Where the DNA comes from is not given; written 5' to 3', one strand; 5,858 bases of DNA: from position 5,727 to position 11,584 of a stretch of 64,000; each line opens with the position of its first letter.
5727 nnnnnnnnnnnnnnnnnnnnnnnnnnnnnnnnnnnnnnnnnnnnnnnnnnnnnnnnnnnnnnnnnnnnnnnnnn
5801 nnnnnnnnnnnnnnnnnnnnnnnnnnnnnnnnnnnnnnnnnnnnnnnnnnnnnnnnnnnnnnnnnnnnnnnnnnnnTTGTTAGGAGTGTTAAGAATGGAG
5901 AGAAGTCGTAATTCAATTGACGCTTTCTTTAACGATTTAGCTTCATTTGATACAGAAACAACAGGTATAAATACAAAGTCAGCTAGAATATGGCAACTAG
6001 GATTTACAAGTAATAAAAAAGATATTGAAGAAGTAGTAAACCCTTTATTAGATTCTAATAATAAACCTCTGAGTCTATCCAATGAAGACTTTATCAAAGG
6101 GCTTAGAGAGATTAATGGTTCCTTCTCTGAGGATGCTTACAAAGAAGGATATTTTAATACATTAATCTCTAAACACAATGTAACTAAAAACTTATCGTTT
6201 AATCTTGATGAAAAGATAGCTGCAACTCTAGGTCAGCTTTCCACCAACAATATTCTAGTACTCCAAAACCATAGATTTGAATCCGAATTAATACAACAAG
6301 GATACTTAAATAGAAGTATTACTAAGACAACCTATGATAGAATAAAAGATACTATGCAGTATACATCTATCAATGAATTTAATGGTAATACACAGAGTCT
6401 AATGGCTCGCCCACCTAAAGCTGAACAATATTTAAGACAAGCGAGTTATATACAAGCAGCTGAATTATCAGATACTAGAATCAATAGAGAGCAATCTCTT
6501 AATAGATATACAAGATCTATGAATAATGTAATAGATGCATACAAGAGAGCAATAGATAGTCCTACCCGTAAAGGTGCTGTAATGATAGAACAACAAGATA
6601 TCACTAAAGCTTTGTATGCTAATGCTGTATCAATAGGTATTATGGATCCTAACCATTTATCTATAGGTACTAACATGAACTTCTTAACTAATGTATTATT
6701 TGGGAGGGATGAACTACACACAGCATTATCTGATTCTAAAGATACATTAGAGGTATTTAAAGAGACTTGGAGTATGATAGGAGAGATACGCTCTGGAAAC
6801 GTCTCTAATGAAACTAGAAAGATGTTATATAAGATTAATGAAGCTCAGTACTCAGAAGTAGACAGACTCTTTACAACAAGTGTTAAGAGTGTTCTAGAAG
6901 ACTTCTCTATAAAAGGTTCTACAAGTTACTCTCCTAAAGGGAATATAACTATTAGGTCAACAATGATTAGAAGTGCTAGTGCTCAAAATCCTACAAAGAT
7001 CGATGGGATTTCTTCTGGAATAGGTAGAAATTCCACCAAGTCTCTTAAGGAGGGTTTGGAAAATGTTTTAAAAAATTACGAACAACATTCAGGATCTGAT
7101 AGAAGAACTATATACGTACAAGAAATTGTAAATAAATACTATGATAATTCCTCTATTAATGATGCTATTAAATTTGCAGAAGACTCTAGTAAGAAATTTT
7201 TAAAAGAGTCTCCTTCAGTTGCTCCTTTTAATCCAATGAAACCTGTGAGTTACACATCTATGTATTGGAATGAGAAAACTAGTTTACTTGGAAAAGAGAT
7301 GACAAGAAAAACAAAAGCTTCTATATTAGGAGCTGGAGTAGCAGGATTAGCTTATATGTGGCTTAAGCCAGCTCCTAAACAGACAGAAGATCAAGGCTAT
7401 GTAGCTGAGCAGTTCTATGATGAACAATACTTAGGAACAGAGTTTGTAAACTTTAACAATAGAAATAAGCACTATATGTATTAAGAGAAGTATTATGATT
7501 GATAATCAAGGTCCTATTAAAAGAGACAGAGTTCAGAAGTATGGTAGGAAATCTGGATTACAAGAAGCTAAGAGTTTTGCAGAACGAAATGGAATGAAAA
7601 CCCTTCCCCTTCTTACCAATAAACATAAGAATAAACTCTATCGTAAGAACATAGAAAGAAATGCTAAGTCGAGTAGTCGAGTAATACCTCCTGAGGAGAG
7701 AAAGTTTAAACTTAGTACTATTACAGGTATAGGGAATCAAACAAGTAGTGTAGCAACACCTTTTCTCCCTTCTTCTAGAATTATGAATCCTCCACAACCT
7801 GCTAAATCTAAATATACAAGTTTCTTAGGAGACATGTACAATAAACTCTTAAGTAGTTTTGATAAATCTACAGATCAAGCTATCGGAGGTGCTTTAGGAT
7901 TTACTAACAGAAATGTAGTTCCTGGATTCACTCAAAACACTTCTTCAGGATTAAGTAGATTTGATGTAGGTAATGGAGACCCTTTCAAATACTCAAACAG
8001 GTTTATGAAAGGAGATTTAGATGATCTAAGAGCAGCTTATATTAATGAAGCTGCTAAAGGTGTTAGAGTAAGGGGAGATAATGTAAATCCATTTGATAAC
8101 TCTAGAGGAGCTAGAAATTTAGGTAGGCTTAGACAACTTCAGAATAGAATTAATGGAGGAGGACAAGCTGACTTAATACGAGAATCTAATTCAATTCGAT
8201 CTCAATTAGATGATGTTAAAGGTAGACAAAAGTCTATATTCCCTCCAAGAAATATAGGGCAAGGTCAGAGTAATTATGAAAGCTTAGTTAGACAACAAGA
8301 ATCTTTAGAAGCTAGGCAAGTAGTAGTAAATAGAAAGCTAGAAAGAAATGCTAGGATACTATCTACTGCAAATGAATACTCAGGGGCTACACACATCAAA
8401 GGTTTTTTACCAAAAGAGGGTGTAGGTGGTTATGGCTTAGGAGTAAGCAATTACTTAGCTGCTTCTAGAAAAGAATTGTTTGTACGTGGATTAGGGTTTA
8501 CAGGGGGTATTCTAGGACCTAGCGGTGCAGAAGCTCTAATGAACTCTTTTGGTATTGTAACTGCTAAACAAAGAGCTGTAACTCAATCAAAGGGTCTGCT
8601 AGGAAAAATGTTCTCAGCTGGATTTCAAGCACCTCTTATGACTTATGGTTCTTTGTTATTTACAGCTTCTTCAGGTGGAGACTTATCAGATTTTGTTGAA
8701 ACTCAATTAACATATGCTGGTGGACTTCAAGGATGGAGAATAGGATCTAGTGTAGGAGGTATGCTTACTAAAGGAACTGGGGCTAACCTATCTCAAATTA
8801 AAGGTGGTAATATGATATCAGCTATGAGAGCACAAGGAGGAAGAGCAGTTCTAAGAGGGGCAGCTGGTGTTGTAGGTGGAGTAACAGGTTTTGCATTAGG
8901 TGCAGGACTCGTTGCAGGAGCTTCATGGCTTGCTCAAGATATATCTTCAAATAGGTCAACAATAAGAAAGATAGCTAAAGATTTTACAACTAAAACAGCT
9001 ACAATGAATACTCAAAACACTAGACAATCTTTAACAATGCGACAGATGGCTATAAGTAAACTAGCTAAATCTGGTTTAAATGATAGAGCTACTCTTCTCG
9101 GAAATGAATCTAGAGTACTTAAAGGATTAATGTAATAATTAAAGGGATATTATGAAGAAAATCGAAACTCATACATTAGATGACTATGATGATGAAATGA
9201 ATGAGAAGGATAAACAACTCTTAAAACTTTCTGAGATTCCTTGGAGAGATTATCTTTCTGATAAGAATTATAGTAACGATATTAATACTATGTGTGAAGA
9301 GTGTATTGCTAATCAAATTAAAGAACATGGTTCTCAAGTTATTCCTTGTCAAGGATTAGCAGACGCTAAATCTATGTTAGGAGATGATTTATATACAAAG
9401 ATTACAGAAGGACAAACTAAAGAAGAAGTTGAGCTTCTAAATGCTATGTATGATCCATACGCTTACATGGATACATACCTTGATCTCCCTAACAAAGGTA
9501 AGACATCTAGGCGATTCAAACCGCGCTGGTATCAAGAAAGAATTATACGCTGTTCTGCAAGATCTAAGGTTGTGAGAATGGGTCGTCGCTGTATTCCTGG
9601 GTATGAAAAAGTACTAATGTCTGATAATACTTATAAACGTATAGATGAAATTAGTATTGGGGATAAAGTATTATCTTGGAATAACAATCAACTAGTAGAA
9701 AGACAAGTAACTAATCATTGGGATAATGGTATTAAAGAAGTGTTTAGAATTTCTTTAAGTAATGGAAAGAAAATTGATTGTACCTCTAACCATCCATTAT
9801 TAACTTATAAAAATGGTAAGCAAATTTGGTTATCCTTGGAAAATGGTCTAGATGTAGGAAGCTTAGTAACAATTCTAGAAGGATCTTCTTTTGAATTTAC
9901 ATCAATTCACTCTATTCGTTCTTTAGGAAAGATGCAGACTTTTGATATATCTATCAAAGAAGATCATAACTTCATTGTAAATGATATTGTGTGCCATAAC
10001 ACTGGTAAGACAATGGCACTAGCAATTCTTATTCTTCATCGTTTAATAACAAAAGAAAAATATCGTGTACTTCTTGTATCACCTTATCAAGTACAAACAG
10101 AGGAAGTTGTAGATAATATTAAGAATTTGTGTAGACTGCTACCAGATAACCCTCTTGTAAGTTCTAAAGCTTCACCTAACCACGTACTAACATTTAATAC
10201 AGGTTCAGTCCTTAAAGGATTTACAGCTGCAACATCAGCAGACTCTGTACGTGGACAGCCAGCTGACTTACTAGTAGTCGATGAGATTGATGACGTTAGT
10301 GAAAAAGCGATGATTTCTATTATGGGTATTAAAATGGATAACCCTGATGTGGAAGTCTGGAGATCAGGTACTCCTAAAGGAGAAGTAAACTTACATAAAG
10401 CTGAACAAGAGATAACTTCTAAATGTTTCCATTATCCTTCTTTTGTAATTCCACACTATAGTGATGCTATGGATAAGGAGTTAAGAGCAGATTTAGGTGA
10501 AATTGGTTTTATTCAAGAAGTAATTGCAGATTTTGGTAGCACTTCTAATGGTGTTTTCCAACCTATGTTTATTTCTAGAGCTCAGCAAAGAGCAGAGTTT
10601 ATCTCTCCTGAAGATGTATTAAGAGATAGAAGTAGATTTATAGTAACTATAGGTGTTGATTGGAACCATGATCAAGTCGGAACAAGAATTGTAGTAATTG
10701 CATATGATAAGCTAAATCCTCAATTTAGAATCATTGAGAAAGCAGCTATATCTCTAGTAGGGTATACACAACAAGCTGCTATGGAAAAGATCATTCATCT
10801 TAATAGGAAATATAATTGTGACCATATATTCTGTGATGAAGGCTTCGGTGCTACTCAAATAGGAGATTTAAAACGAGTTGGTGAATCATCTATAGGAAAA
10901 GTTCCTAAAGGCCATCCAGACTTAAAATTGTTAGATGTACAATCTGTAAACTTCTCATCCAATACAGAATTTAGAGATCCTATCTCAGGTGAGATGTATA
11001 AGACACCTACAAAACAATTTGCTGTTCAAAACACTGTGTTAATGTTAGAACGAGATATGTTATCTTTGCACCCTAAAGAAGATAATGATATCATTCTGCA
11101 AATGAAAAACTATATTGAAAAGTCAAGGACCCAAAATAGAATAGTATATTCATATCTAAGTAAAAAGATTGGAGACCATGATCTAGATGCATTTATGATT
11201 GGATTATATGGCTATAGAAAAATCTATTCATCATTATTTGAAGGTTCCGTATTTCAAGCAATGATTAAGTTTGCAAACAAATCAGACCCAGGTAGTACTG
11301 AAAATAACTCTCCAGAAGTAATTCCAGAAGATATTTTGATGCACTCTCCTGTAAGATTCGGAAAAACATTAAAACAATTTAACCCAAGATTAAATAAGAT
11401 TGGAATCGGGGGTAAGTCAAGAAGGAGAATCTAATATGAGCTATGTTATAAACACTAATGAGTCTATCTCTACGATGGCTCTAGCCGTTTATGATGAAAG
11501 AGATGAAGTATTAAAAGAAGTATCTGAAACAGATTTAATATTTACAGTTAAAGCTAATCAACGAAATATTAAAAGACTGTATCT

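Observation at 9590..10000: Mini-intein splitting the terminase Walker A box (GRR | TGKT)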

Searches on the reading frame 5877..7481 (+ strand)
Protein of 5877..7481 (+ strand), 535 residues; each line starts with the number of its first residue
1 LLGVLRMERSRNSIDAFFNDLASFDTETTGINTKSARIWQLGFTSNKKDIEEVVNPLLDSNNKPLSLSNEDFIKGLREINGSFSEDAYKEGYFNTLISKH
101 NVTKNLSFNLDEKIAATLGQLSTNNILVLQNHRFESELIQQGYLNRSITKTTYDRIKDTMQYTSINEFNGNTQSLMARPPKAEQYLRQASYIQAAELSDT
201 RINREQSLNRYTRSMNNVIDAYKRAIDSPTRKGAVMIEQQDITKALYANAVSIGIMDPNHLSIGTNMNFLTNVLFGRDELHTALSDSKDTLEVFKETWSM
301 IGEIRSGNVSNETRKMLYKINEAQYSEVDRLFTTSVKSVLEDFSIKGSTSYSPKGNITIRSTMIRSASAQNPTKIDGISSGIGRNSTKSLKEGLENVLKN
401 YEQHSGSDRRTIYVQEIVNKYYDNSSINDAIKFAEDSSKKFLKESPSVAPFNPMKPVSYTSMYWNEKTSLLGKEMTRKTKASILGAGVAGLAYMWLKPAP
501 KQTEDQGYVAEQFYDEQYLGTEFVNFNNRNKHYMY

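Call 24: search_protein_families(library=pfam, proteins=[window:5877-7481:+], max_evalue=0.01)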
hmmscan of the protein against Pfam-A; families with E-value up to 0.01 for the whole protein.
window:5877-7481:+ (535 aa): 0 families

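Call 25: search_protein_families(library=phrogs, proteins=[window:5877-7481:+], max_evalue=0.01)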
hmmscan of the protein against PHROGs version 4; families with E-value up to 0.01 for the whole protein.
window:5877-7481:+ (535 aa): 1 family
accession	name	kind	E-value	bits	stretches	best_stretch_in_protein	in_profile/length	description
phrog_192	-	DNA, RNA and nucleotide metabolism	2.4e-05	24.8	1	7-93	94-173/397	DNA polymerase exonuclease subunit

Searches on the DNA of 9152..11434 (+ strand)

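Call 6: search_dna_similar(query=window:9152-11434:+, collection=phages, mode=near, max_rows=30)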
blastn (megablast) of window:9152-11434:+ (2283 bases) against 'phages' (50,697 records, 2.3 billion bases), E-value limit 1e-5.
No match.
